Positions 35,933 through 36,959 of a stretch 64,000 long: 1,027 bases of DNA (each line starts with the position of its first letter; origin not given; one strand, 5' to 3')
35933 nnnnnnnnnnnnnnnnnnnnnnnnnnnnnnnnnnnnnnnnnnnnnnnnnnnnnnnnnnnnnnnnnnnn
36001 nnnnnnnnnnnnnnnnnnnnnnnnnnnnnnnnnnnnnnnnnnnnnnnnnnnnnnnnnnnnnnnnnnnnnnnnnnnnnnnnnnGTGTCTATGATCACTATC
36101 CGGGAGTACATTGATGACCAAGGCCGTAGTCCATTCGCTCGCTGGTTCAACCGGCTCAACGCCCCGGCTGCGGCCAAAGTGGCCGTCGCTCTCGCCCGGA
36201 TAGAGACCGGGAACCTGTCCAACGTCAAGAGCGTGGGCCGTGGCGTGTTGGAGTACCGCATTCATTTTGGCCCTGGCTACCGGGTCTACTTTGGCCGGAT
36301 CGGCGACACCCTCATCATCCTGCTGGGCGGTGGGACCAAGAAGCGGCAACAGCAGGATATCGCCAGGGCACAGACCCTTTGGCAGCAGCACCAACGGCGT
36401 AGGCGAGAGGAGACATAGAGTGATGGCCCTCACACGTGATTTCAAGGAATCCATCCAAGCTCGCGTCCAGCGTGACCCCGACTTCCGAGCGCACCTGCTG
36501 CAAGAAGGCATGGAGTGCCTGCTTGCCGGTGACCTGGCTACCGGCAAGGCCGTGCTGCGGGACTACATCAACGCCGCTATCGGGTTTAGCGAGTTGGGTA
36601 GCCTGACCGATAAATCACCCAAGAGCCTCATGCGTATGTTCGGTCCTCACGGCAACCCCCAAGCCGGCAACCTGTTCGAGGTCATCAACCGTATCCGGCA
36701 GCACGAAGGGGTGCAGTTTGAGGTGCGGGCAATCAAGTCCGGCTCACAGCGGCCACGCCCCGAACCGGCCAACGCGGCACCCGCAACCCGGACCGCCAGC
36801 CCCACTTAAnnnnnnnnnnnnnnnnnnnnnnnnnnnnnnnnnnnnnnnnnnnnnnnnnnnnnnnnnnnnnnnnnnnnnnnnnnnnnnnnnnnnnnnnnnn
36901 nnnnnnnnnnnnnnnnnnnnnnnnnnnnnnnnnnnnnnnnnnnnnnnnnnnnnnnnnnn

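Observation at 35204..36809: Low-GC island: HEPN/DUF4145-like protein next to a HigB/HigA-type toxin-antitoxin pair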

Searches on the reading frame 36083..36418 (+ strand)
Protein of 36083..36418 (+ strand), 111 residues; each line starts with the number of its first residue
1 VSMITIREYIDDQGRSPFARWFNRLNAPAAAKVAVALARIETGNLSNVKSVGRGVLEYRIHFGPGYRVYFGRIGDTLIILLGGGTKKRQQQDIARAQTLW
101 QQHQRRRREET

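Call 3: search_protein_families(library=pfam, proteins=[window:36083-36418:+], max_evalue=1)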
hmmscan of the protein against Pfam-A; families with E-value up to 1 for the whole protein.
window:36083-36418:+ (111 aa): 1 family
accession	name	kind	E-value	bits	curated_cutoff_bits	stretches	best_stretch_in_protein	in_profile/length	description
PF05973.20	Gp49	-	1.3e-05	25.6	23.9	1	20-95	1-84/90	Phage derived protein Gp49-like (DUF891)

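Call 4: search_protein_families(library=padloc, proteins=[window:36083-36418:+], max_evalue=1)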
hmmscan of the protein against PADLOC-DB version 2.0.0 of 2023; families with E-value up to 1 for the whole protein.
window:36083-36418:+ (111 aa): 2 families
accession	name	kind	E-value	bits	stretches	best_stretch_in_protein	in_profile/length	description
PDLC04755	PDC-M64B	-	0.031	12.3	1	66-91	95-120/166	-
PDLC04756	PDC-M64B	-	0.045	11.9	1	60-89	82-111/160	-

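Call 6: search_protein_families(library=ncbifam, proteins=[window:36083-36418:+], max_evalue=1)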
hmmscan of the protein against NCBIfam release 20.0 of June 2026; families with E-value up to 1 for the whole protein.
window:36083-36418:+ (111 aa): 2 families
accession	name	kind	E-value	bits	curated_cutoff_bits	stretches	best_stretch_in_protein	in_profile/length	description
TIGR02683.1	upstrm_HI1419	hypoth_equivalog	6.2e-30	103.4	62.85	1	14-102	5-94/95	type II toxin-antitoxin system RelE/ParE family toxin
NF008409.0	PRK11231.1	equivalog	0.02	14.3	375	1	4-47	91-133/255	Fe(3+) dicitrate ABC transporter ATP-binding protein FecE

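Call 7: search_protein_families(library=phrogs, proteins=[window:36083-36418:+], max_evalue=1)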
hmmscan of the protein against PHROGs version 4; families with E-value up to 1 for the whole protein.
window:36083-36418:+ (111 aa): 3 families
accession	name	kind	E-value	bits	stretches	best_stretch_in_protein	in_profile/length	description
phrog_3445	-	moron, auxiliary metabolic gene and host takeover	6.3e-25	88.4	1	11-105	6-101/103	toxin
phrog_2523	-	unknown function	0.0075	17.4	1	22-99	15-100/108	-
phrog_11985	-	head and packaging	0.28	12.3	0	81-105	64-88/162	head protein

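Call 30: search_solved_structures(query=window:36083-36418:+, max_evalue=1, show_alignments=1)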
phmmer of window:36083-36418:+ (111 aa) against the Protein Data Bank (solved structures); distinct sequences matched with E-value up to 1: 3.
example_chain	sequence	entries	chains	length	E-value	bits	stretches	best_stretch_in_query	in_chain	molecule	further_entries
7nbu_Y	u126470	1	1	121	0.077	16.6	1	13-82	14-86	Probable endoribonuclease HigB1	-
7awk_A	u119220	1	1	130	0.096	16.3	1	13-82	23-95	Probable endoribonuclease HigB1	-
8y0y_E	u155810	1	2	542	0.35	14.5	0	12-87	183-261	123-316 scDb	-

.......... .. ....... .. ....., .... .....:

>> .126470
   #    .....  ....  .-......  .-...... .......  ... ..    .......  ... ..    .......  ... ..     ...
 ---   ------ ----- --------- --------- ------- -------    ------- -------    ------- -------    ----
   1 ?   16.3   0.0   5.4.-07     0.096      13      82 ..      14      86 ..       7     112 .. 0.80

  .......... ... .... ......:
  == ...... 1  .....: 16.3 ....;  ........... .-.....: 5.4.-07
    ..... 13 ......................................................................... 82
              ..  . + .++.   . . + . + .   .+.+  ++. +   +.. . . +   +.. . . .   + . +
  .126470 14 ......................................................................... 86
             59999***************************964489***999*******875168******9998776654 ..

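Call 74: list_cluster_members(proteins=[P0001, P0033, P0034, P0110, window:36089-36418:+])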
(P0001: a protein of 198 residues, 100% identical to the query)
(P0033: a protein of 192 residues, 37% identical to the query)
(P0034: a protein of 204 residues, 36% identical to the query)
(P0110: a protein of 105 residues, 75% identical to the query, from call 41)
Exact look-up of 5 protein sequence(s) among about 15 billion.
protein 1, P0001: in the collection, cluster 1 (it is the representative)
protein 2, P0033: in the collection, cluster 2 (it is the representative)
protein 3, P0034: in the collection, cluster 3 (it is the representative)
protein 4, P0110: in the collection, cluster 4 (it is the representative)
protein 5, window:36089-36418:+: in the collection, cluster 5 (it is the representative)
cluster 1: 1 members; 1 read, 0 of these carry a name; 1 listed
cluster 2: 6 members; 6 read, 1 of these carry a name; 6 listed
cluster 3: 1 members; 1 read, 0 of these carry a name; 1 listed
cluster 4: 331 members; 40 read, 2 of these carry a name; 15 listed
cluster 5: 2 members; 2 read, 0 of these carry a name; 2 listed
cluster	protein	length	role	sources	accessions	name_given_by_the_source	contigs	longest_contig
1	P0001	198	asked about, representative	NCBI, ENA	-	-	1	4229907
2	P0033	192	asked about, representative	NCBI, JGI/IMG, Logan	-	hypothetical protein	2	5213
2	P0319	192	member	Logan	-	-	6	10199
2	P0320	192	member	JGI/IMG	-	-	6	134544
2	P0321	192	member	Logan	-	-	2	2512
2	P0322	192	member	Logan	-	-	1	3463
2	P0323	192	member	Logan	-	-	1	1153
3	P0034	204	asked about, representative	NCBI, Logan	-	-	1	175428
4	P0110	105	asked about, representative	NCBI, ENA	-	-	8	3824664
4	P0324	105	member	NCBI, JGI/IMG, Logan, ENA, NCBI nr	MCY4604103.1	MAG: transcriptional regulator [Gemmatimonadetes bacterium] | transcriptional regulator [Gemmatimonadota bacterium]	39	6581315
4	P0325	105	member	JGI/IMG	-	hypothetical protein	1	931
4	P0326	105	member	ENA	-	-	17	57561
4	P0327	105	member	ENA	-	-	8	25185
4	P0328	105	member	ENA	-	-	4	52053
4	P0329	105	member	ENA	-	-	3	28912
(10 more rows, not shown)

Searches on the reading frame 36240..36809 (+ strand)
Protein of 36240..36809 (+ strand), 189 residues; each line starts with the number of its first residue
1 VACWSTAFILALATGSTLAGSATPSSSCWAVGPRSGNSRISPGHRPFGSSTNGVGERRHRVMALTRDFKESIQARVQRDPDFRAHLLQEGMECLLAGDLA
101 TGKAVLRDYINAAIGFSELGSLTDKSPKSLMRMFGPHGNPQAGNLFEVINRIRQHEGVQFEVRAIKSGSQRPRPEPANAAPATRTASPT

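Call 3: search_protein_families(library=pfam, proteins=[window:36240-36809:+], max_evalue=1)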
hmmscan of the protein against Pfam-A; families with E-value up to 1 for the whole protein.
window:36240-36809:+ (189 aa): 1 family
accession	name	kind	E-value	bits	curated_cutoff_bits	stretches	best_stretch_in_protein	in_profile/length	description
PF14103.11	DUF4276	-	0.044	14.5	30.2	1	57-103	71-115/192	Domain of unknown function (DUF4276)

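Call 4: search_protein_families(library=padloc, proteins=[window:36240-36809:+], max_evalue=1)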
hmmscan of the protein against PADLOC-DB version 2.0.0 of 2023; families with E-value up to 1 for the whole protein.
window:36240-36809:+ (189 aa): 0 families

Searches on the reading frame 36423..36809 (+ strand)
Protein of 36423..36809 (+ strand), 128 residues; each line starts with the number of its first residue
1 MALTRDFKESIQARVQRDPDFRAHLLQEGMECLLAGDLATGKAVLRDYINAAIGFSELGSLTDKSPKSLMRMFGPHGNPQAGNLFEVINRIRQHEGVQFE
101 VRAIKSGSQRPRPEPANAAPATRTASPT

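Call 6: search_protein_families(library=ncbifam, proteins=[window:36423-36809:+], max_evalue=1)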
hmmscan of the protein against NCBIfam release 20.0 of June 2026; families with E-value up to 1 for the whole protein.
window:36423-36809:+ (128 aa): 0 families

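Call 7: search_protein_families(library=phrogs, proteins=[window:36423-36809:+], max_evalue=1)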
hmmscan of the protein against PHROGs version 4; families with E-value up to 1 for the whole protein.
window:36423-36809:+ (128 aa): 1 family
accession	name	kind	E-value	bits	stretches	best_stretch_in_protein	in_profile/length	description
phrog_7931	-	unknown function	0.15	12.8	1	53-102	166-213/250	-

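Call 29: search_solved_structures(query=window:36423-36809:+, max_evalue=10, show_alignments=2)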
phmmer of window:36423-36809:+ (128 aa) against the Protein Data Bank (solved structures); distinct sequences matched with E-value up to 10: 0.

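Call 41: find_homologous_proteins(query=window:36423-36809:+, max_evalue=0.001)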
Query window:36423-36809:+ (128 aa): 5644 proteins with E <= 0.001 among 5648 candidates; the best 120 are listed.
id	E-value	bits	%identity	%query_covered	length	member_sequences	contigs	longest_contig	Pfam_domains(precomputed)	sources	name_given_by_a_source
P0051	1.9e-68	246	90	98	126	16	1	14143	-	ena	-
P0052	4.4e-47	177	75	82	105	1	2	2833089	-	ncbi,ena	-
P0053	5.9e-46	174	76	82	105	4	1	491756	-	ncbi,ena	-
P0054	8.0e-46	173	78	82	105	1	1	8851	-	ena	-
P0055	1.1e-45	173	75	82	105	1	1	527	-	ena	-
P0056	2.1e-45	172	76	82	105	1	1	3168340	-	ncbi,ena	-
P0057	2.3e-45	172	76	82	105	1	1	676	-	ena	-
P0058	2.3e-45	172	76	82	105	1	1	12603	-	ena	-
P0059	3.0e-45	171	75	82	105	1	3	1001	-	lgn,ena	-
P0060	3.2e-45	171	76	82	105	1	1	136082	-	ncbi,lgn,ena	-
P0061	3.6e-45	171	75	82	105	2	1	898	-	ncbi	-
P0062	3.6e-45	171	75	82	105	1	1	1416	-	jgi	jgi:hypothetical protein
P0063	4.2e-45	171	66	96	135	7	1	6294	-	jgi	-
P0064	4.6e-45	171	74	82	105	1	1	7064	-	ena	-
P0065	4.6e-45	171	75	82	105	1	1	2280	-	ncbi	-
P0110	4.1e-44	168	75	82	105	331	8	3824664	-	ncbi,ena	-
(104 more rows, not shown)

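Call 42: find_encoding_contigs(protein=P0110, flank=2500, max_places=4)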
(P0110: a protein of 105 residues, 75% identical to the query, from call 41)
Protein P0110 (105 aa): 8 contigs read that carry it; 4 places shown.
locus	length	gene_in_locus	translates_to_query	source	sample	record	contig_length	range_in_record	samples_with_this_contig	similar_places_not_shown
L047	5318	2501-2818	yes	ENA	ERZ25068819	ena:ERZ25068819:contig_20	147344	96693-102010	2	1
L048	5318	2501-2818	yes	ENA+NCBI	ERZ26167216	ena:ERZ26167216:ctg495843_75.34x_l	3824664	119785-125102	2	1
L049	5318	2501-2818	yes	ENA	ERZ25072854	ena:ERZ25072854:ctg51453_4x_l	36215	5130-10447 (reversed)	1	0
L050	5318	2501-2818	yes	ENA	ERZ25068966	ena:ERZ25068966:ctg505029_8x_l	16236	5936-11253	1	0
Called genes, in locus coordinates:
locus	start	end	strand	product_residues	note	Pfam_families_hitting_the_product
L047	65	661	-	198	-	-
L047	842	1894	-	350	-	PF02615:Ldh_2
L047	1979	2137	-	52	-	-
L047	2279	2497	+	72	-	-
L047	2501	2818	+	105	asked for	-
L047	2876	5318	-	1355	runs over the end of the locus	PF28130:DUF8371 (weak)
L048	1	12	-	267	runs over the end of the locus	-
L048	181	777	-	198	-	-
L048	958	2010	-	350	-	PF02615:Ldh_2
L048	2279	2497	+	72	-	-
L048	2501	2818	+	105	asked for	-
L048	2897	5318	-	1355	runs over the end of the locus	PF28130:DUF8371 (weak)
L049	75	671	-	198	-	-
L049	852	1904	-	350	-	PF02615:Ldh_2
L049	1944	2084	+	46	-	-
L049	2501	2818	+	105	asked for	-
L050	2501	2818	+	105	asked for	-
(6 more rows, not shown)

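Call 45: search_solved_structures(query=A2, max_evalue=10, show_alignments=2)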
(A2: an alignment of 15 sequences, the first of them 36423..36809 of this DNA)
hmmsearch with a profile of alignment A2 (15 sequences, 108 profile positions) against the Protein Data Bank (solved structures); distinct sequences matched with E-value up to 10: 2.
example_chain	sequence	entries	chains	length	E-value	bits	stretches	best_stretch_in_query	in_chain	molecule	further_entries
4ob1_A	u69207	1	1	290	0.18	14.8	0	12-37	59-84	Cobalt-containing nitrile hydratase subunit alpha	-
6cth_A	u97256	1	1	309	1.2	12.2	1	13-65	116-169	Concanavalin A-like lectin protein kinase family protein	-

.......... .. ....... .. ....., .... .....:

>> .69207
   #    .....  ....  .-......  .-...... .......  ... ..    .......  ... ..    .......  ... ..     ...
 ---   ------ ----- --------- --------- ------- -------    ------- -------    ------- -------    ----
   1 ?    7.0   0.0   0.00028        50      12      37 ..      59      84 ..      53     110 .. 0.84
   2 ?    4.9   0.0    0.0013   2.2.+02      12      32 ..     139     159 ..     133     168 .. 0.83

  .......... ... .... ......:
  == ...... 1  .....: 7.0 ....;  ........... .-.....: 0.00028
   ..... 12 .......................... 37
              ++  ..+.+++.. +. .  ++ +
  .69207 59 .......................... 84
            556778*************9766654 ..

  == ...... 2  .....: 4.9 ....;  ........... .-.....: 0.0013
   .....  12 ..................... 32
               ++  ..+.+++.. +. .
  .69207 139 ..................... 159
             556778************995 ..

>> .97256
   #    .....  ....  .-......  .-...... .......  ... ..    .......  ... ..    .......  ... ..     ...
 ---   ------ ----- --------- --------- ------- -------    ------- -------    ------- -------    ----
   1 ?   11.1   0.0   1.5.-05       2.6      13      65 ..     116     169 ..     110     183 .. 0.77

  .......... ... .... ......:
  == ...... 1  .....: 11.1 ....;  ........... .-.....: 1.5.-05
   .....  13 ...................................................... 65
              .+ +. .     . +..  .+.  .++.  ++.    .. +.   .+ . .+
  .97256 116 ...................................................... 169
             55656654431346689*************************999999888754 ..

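Call 61: find_encoding_contigs(protein=P0051, flank=6000, max_places=3)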
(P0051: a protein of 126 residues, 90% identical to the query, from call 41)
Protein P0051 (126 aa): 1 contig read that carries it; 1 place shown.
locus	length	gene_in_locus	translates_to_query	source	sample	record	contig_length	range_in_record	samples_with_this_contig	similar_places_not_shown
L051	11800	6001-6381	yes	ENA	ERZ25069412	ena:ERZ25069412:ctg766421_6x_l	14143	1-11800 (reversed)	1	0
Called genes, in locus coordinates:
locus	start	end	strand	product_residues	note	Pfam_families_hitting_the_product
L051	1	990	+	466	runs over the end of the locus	PF02233:PNTB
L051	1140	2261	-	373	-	PF00155:Aminotran_1_2, PF01053:Cys_Met_Meta_PP (weak)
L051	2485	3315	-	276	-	PF12705:PDDEXK_1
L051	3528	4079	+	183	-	-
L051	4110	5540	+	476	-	PF01425:Amidase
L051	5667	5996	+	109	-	-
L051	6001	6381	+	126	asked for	-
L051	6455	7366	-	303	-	-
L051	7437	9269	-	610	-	PF13584:BatD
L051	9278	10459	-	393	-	PF00515:TPR_1 (faint), PF07719:TPR_2 (faint), PF13181:TPR_8 (faint), PF13432:TPR_16, PF13414:TPR_11 (weak), PF14559:TPR_19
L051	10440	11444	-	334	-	PF00092:VWA, PF13519:VWA_2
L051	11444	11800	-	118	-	?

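Call 70: predict_structure(alignment_id=A2)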
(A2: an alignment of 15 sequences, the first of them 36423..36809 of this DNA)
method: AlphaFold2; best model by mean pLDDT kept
length: 128 residues; sequences in the alignment: 15
mean_pLDDT: 74.3   pTM: 0.62
mean pLDDT of the five models: 74.3, 73.8, 69.9, 69.2, 65.8
residues with pLDDT >= 90: 19; 70-90: 66; 50-70: 15; < 50: 28
segments of 3 or more residues with pLDDT < 50: 103-128
pLDDT, mean of each block of 10 residues (from residue 1): 59 83 88 88 90 90 89 79 81 77 45 45 44
secondary structure, 60 per line:
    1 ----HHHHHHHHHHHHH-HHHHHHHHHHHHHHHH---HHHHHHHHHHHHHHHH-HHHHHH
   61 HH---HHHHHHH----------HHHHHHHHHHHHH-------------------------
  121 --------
elements in order: H5-17 H19-34 H38-53 H55-62 H66-72 H83-95

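Call 72: fold_search(model_id=the predicted structure, library=pdb)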
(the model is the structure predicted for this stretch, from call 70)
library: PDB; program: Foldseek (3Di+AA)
matches with E <= 10: 116; with E <= 0.001: 0
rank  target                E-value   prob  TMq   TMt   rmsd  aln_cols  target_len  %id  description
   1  6u0i_B                1.5e+00  0.63  0.36  0.33   3.3        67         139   16  Putative Antitoxin HicB3 from Escherichia coli str. K-12 substr. DH10B (released 2019-08-28)
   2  3f51_E                1.9e+00  0.41  0.28  0.37   7.0        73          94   15  Crystal Structure of the clp gene regulator ClgR from Corynebacterium glutamicum (released 2008-11-18)
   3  3f52_E                1.9e+00  0.33  0.28  0.41   7.3        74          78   15  Crystal structure of the clp gene regulator ClgR from C. glutamicum (released 2008-11-18)
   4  3f51_F                2.4e+00  0.30  0.28  0.36   7.3        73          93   15  Crystal Structure of the clp gene regulator ClgR from Corynebacterium glutamicum (released 2008-11-18)
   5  3f51_B                2.5e+00  0.28  0.28  0.36   7.2        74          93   15  Crystal Structure of the clp gene regulator ClgR from Corynebacterium glutamicum (released 2008-11-18)
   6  2ef8_B                2.7e+00  0.60  0.37  0.52   2.9        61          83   21  Crystal structure of C.EcoT38IS (released 2008-02-26)
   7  2ef8_A                2.7e+00  0.51  0.35  0.48   3.2        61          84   20  Crystal structure of C.EcoT38IS (released 2008-02-26)
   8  6w5q_C                2.7e+00  0.15  0.24  0.28   9.5        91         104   21  Structure of the globular C-terminal domain of P. aeruginosa LpoP (released 2020-05-06)
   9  3kxa_A                2.8e+00  0.16  0.29  0.28   6.9        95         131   18  Crystal Structure of NGO0477 from Neisseria gonorrhoeae (released 2010-01-19)
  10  8arc_A                3.0e+00  0.20  0.28  0.34  11.4        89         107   20  Heterologous Complex of Aeromonas hydrophila Type III secretion substrate AscX with Photorhabdus luminescens subsp. la (released 2023-04-26)
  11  2mqk_MODEL_1_A        3.1e+00  0.60  0.37  0.63   3.1        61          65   13  Solution structure of N terminal domain of the MuB AAA+ ATPase (released 2015-07-01)
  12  3kxa_B                3.3e+00  0.14  0.28  0.28   7.1        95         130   18  Crystal Structure of NGO0477 from Neisseria gonorrhoeae (released 2010-01-19)
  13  6v8e_A                3.5e+00  0.16  0.30  0.32  12.1        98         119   11  Computationally designed C3-symmetric homotrimer from TPR repeat protein (released 2020-08-12)
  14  3f51_D                3.6e+00  0.21  0.28  0.36   7.2        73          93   15  Crystal Structure of the clp gene regulator ClgR from Corynebacterium glutamicum (released 2008-11-18)
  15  3f51_A                3.8e+00  0.23  0.28  0.36   7.2        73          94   15  Crystal Structure of the clp gene regulator ClgR from Corynebacterium glutamicum (released 2008-11-18)
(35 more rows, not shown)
